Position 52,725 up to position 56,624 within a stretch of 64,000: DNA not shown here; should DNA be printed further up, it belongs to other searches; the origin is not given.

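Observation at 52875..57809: A 1644-aa soluble protein whose only recognisable domain is a C-terminal AAA+ module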

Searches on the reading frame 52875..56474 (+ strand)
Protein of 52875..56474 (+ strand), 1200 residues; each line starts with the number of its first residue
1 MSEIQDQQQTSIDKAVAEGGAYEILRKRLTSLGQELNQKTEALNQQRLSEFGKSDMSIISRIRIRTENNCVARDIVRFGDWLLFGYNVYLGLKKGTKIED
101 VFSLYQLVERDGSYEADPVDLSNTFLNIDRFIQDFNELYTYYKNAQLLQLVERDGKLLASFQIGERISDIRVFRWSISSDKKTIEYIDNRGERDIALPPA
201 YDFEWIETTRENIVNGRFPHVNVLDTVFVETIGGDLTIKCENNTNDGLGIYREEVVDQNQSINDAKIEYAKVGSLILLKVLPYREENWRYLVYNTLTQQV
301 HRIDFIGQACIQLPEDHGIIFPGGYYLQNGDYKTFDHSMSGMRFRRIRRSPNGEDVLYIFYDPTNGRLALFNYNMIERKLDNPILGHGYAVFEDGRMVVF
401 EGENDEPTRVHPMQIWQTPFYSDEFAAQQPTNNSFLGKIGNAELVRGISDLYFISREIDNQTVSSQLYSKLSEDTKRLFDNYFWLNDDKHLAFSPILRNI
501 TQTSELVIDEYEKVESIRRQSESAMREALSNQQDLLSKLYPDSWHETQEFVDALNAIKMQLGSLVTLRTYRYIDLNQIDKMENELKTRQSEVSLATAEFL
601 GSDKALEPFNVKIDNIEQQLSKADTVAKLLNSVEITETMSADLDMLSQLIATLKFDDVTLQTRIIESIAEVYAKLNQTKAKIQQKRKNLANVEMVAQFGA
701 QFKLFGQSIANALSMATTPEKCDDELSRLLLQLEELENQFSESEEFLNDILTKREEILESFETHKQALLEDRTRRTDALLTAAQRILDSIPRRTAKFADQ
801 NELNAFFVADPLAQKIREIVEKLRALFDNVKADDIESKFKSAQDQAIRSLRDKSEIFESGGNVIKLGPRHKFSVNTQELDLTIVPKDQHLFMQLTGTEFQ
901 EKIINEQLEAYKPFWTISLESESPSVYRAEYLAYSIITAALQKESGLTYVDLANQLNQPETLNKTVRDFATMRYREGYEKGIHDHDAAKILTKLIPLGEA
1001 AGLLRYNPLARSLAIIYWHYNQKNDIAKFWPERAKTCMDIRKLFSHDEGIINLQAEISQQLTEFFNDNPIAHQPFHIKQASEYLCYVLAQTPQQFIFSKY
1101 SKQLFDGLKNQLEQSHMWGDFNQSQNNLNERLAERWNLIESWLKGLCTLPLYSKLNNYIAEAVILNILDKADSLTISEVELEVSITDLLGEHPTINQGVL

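Call 47: search_protein_representatives(protein=window:52875-56474:+)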
Query: 1200 residues. Proteins with E-value up to 0.001 (for the whole library): 1355; up to 1e-10: 950; up to 1e-30: 441. The best 150 are listed.
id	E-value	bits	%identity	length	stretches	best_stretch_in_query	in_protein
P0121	0.0e+00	1213.7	50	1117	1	9-1101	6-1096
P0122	0.0e+00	1193.0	48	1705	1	11-1200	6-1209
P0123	0.0e+00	1125.0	48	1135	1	18-1139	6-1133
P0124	0.0e+00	1102.0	47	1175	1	11-1167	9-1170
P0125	0.0e+00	1090.4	52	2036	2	113-1019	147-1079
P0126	0.0e+00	1052.3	42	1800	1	16-1196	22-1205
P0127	0.0e+00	1049.3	46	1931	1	18-1146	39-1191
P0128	0.0e+00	1039.5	46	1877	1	15-1146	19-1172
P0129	0.0e+00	1028.1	43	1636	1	8-1196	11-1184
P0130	5.0e-296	1001.3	43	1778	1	6-1199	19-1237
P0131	6.2e-293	991.1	43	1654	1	15-1200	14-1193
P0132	2.2e-288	976.0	43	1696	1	14-1196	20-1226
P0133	2.2e-287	972.7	44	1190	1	12-1145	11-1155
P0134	7.0e-283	957.8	42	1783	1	13-1200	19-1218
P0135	1.1e-278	943.9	40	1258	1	14-1196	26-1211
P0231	2.3e-134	466.0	30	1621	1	17-1014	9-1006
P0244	2.1e-123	429.7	30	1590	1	16-995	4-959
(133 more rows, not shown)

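Call 71: find_encoding_contigs(protein=P0244, flank=8000, max_places=2)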
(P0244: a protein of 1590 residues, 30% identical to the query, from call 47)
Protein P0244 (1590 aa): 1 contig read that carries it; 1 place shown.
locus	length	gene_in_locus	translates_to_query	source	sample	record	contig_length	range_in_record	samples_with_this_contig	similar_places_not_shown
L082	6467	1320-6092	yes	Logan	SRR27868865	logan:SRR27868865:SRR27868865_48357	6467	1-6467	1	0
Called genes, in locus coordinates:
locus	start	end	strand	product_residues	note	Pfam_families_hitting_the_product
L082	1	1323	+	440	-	?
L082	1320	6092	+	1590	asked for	PF12458:DUF3686, PF25472:DUF7902, PF00004:AAA (weak), PF07728:AAA_5 (weak)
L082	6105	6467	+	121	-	?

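Call 72: find_encoding_contigs(protein=P0231, flank=8000, max_places=2)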
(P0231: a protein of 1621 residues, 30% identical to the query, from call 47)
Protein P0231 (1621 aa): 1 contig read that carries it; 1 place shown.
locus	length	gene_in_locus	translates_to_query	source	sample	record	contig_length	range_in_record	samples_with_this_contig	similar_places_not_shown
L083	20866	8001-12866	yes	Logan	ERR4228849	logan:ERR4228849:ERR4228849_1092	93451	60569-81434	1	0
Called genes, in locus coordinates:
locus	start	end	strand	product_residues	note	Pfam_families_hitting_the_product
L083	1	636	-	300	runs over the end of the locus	PF12796:Ank_2 (faint), PF13637:Ank_4 (faint), PF13857:Ank_5 (faint), PF00023:Ank (faint)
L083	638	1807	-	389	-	PF00023:Ank (faint), PF13606:Ank_3 (faint), PF13637:Ank_4 (faint), PF13857:Ank_5 (faint), PF12796:Ank_2 (weak)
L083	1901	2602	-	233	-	-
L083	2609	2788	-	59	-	-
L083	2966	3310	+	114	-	-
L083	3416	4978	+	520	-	PF12796:Ank_2 (faint)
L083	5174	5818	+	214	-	-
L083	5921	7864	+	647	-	-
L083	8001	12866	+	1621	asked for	PF12458:DUF3686, PF07728:AAA_5 (faint), PF25472:DUF7902, PF00004:AAA (weak)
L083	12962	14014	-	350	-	-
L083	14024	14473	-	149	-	PF00583:Acetyltransf_1 (weak), PF13508:Acetyltransf_7 (weak)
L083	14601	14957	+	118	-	-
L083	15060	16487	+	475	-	PF03062:MBOAT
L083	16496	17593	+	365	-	PF04311:DUF459, PF13472:Lipase_GDSL_2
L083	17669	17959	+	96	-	-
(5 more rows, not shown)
